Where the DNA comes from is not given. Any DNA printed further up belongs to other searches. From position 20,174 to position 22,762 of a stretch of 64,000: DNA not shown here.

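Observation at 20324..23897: Two-gene operon: Fic/Doc-family protein followed by a PrimPol (AEP) - DExH SF2 helicase fusion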

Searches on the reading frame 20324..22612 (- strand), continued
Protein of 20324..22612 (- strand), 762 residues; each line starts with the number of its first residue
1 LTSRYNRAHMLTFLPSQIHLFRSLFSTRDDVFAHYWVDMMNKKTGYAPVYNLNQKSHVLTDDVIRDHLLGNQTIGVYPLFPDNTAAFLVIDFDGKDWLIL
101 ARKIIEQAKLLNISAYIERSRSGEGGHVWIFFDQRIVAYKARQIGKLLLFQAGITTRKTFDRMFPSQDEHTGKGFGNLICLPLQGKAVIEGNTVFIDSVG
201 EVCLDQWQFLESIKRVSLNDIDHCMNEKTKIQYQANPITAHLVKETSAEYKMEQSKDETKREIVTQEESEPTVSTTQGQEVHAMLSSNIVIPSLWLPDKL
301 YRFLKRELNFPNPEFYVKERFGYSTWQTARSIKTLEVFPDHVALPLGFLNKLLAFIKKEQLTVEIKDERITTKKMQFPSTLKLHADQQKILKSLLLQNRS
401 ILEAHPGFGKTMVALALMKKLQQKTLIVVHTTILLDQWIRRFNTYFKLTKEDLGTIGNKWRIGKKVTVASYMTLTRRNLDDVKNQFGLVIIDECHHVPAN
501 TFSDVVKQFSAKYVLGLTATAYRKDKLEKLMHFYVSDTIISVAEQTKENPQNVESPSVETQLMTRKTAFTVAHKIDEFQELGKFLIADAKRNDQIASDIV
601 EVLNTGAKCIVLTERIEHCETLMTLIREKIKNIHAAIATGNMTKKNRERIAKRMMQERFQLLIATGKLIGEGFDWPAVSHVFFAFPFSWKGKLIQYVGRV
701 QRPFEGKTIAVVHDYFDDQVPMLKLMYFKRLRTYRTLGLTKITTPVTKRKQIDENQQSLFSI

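Call 80: get_annotated_region(hit=H6, flank=4000)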
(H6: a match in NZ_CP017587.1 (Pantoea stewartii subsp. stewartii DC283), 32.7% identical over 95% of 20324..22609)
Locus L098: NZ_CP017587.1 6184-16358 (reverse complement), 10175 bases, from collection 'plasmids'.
description: Pantoea stewartii subsp. stewartii DC283 plasmid pDSJ06, complete sequence
organism: Pantoea stewartii subsp. stewartii DC283 (NCBI taxid 660596)
taxonomy: Bacteria; Pseudomonadota; Gammaproteobacteria; Enterobacterales; Erwiniaceae; Pantoea; Pantoea stewartii; Pantoea stewartii subsp. stewartii DC283
host: -; source: Zea mays,Strain was received from Susanne von Bodman laboratory in University of Connecticut; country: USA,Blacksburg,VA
typing (MOB-suite, as given by PLSDB): non-mobilizable; replicon IncN,rep_cluster_2203
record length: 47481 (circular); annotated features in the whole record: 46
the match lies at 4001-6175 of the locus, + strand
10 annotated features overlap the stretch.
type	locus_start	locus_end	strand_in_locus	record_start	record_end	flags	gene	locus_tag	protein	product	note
CDS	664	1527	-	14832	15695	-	repA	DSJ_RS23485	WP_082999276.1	incFII family plasmid replication initiator RepA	GO:0006276 - plasmid maintenance [Evidence IEA]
CDS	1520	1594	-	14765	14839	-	tap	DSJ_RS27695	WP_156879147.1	RepA leader peptide Tap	GO:0006276 - plasmid maintenance [Evidence IEA]; GO:0031556 - transcriptional attenuation by ribosome [Evidence IEA]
CDS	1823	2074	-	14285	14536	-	-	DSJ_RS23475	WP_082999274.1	replication regulatory protein RepA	-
CDS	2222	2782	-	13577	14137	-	-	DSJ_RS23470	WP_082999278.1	phospholipase D family protein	-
CDS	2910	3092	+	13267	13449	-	-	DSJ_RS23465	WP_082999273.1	hypothetical protein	-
CDS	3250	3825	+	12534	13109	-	-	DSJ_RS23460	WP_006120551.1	recombinase family protein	GO:0006310 - DNA recombination [Evidence IEA]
CDS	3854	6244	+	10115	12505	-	-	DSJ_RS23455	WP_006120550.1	DEAD/DEAH box helicase family protein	-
CDS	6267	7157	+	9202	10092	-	-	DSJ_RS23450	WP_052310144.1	DUF4158 domain-containing protein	-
CDS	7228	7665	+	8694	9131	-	-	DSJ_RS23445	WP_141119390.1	hypothetical protein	-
CDS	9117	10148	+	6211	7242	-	-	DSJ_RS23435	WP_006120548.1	translocated effector protein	-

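Call 81: get_annotated_region(hit=H9, flank=4000)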
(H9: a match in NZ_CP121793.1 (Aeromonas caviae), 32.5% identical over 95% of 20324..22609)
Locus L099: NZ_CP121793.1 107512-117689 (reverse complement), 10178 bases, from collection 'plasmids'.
description: Aeromonas caviae strain FIONA 16800 plasmid unnamed1, complete sequence
organism: Aeromonas caviae (NCBI taxid 648)
taxonomy: Bacteria; Pseudomonadota; Gammaproteobacteria; Aeromonadales; Aeromonadaceae; Aeromonas; Aeromonas caviae
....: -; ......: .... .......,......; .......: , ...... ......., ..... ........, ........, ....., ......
typing (MOB-suite, as given by PLSDB): conjugative; replicon rep_cluster_71,rep_cluster_71; relaxase MOBH,MOBH; mating-pair formation MPF_F
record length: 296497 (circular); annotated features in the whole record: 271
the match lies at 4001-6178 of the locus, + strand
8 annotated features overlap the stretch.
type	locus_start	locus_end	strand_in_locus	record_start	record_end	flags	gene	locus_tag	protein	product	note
CDS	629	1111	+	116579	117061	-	-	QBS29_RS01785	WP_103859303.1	Mov34/MPN/PAD-1 family protein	-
CDS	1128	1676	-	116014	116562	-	-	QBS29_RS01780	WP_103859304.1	3'-5' exonuclease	-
CDS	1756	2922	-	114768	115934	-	-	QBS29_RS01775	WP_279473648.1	hypothetical protein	-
CDS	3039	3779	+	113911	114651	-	-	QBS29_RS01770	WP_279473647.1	NYN domain-containing protein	-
CDS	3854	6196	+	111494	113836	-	-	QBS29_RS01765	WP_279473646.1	DEAD/DEAH box helicase family protein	-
CDS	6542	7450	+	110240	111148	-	-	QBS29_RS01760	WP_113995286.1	WYL domain-containing protein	-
CDS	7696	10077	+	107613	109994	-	-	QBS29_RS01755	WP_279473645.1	class I SAM-dependent DNA methyltransferase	-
CDS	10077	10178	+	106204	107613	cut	-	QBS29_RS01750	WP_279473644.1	restriction endonuclease subunit S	-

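Call 82: get_annotated_region(hit=H1, flank=4000)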
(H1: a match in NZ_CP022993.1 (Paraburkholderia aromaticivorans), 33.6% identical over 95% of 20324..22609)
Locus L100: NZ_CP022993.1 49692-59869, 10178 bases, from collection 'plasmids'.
description: Paraburkholderia aromaticivorans strain BN5 plasmid pBN3, complete sequence
organism: Paraburkholderia aromaticivorans (NCBI taxid 2026199)
taxonomy: Bacteria; Pseudomonadota; Betaproteobacteria; Burkholderiales; Burkholderiaceae; Paraburkholderia; Paraburkholderia aromaticivorans
host: -; source: -; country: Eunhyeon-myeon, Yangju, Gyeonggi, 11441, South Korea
typing (MOB-suite, as given by PLSDB): non-mobilizable
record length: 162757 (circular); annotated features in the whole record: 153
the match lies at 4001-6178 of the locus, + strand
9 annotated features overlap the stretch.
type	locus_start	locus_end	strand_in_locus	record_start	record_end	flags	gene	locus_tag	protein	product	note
CDS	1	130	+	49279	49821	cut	-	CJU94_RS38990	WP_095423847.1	flavin reductase family protein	-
CDS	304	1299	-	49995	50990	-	-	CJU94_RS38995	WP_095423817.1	IS5 family transposase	-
CDS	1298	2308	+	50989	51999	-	-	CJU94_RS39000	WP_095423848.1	hypothetical protein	-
CDS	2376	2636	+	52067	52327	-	-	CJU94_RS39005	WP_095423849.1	DUF6429 family protein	-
CDS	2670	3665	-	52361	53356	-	-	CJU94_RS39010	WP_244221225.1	site-specific integrase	GO:0015074 - DNA integration [Evidence IEA]; GO:0006310 - DNA recombination [Evidence IEA]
CDS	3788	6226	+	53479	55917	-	-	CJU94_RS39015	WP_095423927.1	DEAD/DEAH box helicase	-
CDS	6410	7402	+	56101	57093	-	-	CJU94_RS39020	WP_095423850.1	DNA-binding protein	-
CDS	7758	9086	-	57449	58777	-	-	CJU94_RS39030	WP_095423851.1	acetyl-CoA hydrolase/transferase C-terminal domain-containing protein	-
CDS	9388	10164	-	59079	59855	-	-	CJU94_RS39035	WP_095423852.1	enoyl-CoA hydratase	-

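Call 83: find_related_loci(query=window:20324-22609:-, collection=metagenome_contigs, flank=4000)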
Query window:20324-22609:- (761 aa) in metagenome_contigs; peptide patterns used: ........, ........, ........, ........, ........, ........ (x = any residue, [..] = any of these).
102 stretches matched a pattern, but none encodes a relative of the query by tblastn (E <= 1e-3).

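Call 85: find_related_loci(query=A7, collection=metagenome_contigs, flank=4000)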
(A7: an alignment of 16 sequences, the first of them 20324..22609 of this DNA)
Query A7 (761 aa) in metagenome_contigs; peptide patterns used: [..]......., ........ (x = any residue, [..] = any of these).
600 stretches matched a pattern (row limit reached: there are more); 541 encode a relative of the query (tblastn E <= 1e-3); the best 80 are kept; 80 distinct loci.
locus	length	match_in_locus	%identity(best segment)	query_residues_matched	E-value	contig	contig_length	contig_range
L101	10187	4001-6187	62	16-759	0e+0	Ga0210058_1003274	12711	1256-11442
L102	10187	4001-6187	62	16-759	0e+0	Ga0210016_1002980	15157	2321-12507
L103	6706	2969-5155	63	16-759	0e+0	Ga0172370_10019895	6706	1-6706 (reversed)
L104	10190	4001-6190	62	16-759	0e+0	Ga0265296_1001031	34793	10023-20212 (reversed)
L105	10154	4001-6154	62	17-759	0e+0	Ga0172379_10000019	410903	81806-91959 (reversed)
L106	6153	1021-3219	51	8-759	0e+0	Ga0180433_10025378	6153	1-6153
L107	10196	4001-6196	49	8-758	0e+0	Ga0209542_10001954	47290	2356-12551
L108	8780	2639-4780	49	14-759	0e+0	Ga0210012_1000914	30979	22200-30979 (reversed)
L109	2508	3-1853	54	122-759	0e+0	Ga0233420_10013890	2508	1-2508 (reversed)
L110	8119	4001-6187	63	17-759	0e+0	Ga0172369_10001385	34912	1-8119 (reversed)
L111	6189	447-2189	45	153-759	7e-170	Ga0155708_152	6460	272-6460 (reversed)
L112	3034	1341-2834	53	261-759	2e-173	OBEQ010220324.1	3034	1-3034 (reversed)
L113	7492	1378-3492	35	13-734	7e-141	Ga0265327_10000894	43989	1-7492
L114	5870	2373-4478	35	16-736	3e-139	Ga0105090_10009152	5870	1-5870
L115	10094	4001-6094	36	17-734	2e-138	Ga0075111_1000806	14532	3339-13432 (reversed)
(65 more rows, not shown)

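Call 90: search_protein_families(library=pfam, alignment_id=A8, max_evalue=0.001)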
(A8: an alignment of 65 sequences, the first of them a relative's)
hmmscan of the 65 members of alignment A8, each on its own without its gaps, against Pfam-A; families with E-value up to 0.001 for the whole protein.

A. member 1, L101:3234-3968:+ (245 aa): 0 families

B. families by the number of members that match (of 65 scanned): 58 families (the first 25 are shown)
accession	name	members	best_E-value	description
PF02661.23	Fic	9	5.7e-19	Fic/DOC family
PF08843.17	AbiEii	5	2.1e-23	Nucleotidyl transferase AbiEii toxin, Type IV TA system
PF13173.12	AAA_14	4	5.7e-40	AAA domain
PF13784.11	Fic_N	4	7.6e-24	Fic/DOC family N-terminal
PF19502.5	DUF6036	4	3.1e-06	Nucleotidyltransferase of unknown function (DUF6036)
PF09970.15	DUF2204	4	0.00015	Nucleotidyl transferase of unknown function (DUF2204)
PF13635.12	DUF4143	3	4e-22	Domain of unknown function (DUF4143)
PF13401.12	AAA_22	3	3.3e-08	AAA domain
PF01637.24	ATPase_2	3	3.9e-08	ATPase domain predominantly from Archaea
PF06250.17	YhcG_C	2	2.8e-58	YhcG PDDEXK nuclease domain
PF07804.18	HipA_C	2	1.1e-52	HipA-like C-terminal domain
PF17761.7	DUF1016_N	2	1.2e-39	DUF1016 N-terminal domain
PF21248.3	SoFic-like_C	2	2.2e-26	Protein adenylyltransferase SoFic-like, C-terminal domain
PF04326.19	SLFN_AlbA_2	2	1.5e-25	Schlafen, AlbA_2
PF13338.12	AbiEi_4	2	3.4e-13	Transcriptional regulator, AbiEi antitoxin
PF22548.2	AEP-TOTE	1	1.3e-33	TOTE conflict system, Archaeo-Eukaryotic Primase domain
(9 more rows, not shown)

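Call 91: search_protein_families(library=pfam, alignment_id=A9, max_evalue=0.001)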
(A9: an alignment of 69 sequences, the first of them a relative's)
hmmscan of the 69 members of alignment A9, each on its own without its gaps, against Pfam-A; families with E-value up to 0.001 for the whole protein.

A. member 1, L101:6257-6538:- (94 aa): 0 families

B. families by the number of members that match (of 69 scanned): 50 families (the first 25 are shown)
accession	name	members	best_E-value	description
PF08843.17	AbiEii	2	3.9e-31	Nucleotidyl transferase AbiEii toxin, Type IV TA system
PF13707.11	RloB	2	2e-27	RloB-like protein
PF13749.12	HATPase_c_4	2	2e-17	Putative ATP-dependent DNA helicase recG C-terminal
PF04326.19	SLFN_AlbA_2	2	2.5e-16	Schlafen, AlbA_2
PF00171.27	Aldedh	1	1.1e-137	Aldehyde dehydrogenase family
PF07804.18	HipA_C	1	2.6e-43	HipA-like C-terminal domain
PF19569.5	START_2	1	4e-39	START-like superfamily domain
PF09407.15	AbiEi_1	1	1.1e-32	AbiEi antitoxin C-terminal domain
PF18480.7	DUF5615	1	4.6e-32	Domain of unknown function (DUF5615)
PF13470.12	PIN_3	1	1.9e-24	PIN domain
PF12146.15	Hydrolase_4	1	3.7e-19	Serine aminopeptidase, S33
PF00196.25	GerE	1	1e-18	Bacterial regulatory proteins, luxR family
PF19652.4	DUF6155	1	4.7e-18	Family of unknown function (DUF6155)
PF13481.12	AAA_25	1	6.8e-18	AAA domain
PF13102.12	Phage_int_SAM_5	1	8.7e-17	Phage integrase SAM-like domain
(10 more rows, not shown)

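Call 93: search_protein_families(library=pfam, proteins=[L017:4989-7970:+, L035:5001-8387:+, L057:1556-4900:+, L069:4797-7658:+, L083:4392-7187:+, L054:4713-7343:+, L093:6189-6686:+], max_evalue=0.001)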
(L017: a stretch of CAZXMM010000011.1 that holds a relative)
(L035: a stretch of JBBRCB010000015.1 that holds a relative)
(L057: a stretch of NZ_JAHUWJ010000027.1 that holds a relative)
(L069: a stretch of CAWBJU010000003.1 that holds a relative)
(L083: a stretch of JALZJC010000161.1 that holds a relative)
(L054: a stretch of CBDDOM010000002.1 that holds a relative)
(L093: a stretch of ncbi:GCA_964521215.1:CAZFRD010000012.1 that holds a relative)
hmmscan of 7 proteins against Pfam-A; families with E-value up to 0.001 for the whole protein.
L017:4989-7970:+ (994 aa): 7 families
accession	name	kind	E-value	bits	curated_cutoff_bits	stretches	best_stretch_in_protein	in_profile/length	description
PF22548.2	AEP-TOTE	-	2.1e-87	293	27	1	8-236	2-229/230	TOTE conflict system, Archaeo-Eukaryotic Primase domain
PF04851.21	ResIII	-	1.4e-32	113.3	22.5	1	358-504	3-164/164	Type III restriction enzyme, res subunit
PF00270.35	DEAD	-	6.1e-17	62.3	26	1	361-506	2-164/167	DEAD/DEAH box helicase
PF00271.37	Helicase_C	-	6.7e-10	39.6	23.5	1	575-676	9-109/110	Helicase conserved C-terminal domain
PF18766.7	SWI2_SNF2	-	1.5e-09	38.3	26.7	1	366-507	9-160/221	SWI2/SNF2 ATPase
PF00176.29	SNF2-rel_dom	-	7.2e-06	25.7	24.9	1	378-504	22-165/290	SNF2-related domain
PF13401.12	AAA_22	-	8.3e-05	23.3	27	1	372-485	4-103/130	AAA domain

L035:5001-8387:+ (1129 aa): 6 families
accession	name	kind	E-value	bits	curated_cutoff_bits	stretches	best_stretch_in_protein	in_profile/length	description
PF22548.2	AEP-TOTE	-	3.2e-83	279.3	27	1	7-241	1-229/230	TOTE conflict system, Archaeo-Eukaryotic Primase domain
PF04851.21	ResIII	-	1.7e-30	106.6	22.5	1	368-511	3-164/164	Type III restriction enzyme, res subunit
PF00270.35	DEAD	-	3.3e-15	56.6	26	1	371-512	2-162/167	DEAD/DEAH box helicase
PF00271.37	Helicase_C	-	6.1e-11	43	23.5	1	584-685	10-109/110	Helicase conserved C-terminal domain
PF18766.7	SWI2_SNF2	-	3.6e-07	30.5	26.7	1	378-516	15-162/221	SWI2/SNF2 ATPase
PF00176.29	SNF2-rel_dom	-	8.4e-07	28.8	24.9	1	383-517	17-171/290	SNF2-related domain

L057:1556-4900:+ (1115 aa): 6 families
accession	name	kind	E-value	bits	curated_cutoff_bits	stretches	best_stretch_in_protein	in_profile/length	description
PF22548.2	AEP-TOTE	-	1.4e-79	267.4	27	1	8-236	1-228/230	TOTE conflict system, Archaeo-Eukaryotic Primase domain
PF04851.21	ResIII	-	2.3e-28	99.6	22.5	1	363-507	2-164/164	Type III restriction enzyme, res subunit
PF00270.35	DEAD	-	6.6e-13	49.2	26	1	367-508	2-162/167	DEAD/DEAH box helicase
PF00271.37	Helicase_C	-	3.7e-11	43.7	23.5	1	583-681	11-109/110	Helicase conserved C-terminal domain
PF00176.29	SNF2-rel_dom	-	4e-06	26.6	24.9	1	381-615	19-250/290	SNF2-related domain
PF13401.12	AAA_22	-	7.5e-05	23.5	27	1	378-494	4-109/130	AAA domain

L069:4797-7658:+ (954 aa): 5 families
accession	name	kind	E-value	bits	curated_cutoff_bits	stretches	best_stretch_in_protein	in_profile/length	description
PF22548.2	AEP-TOTE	-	1.8e-92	309.6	27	1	69-295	2-229/230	TOTE conflict system, Archaeo-Eukaryotic Primase domain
PF04851.21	ResIII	-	5.1e-21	75.7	22.5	1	447-588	5-164/164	Type III restriction enzyme, res subunit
PF13020.12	NOV_C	-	4.4e-19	68.8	22.1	1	822-917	1-91/91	Protein NO VEIN, C-terminal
PF00270.35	DEAD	-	6.6e-10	39.4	26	1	448-587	2-161/167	DEAD/DEAH box helicase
PF00271.37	Helicase_C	-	0.00063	20.4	23.5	0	672-766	19-109/110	Helicase conserved C-terminal domain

L083:4392-7187:+ (932 aa): 5 families
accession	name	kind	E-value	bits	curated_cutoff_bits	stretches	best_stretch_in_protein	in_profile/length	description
PF22548.2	AEP-TOTE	-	3.5e-79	266.1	27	1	204-422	2-229/230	TOTE conflict system, Archaeo-Eukaryotic Primase domain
PF04851.21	ResIII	-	3.5e-24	86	22.5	1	554-696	3-164/164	Type III restriction enzyme, res subunit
PF00270.35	DEAD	-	1.5e-09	38.3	26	1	556-695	1-161/167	DEAD/DEAH box helicase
PF13401.12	AAA_22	-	4.9e-05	24.1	27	1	572-682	8-108/130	AAA domain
PF13604.12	AAA_30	-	0.00081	19.6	27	0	555-684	2-114/191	AAA domain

L054:4713-7343:+ (877 aa): 3 families
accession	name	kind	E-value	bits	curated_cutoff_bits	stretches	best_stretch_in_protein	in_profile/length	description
PF22548.2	AEP-TOTE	-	1.2e-93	313.4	27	1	103-328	2-226/230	TOTE conflict system, Archaeo-Eukaryotic Primase domain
PF04851.21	ResIII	-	6.6e-22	78.6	22.5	1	480-621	4-163/164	Type III restriction enzyme, res subunit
PF00270.35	DEAD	-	2.1e-11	44.3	26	1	482-622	2-162/167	DEAD/DEAH box helicase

L093:6189-6686:+ (166 aa): 0 families

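Call 105: search_protein_families(library=padloc, proteins=[L003:5261-5992:+, L093:6189-6686:+, L107:3383-3946:+], max_evalue=0.01)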
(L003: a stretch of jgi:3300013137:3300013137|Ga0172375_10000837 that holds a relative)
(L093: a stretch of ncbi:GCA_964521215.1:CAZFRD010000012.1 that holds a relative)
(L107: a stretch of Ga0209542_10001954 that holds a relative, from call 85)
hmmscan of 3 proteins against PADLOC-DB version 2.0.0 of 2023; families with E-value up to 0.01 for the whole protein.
L003:5261-5992:+ (244 aa): 0 families

L093:6189-6686:+ (166 aa): 0 families

L107:3383-3946:+ (188 aa): 0 families
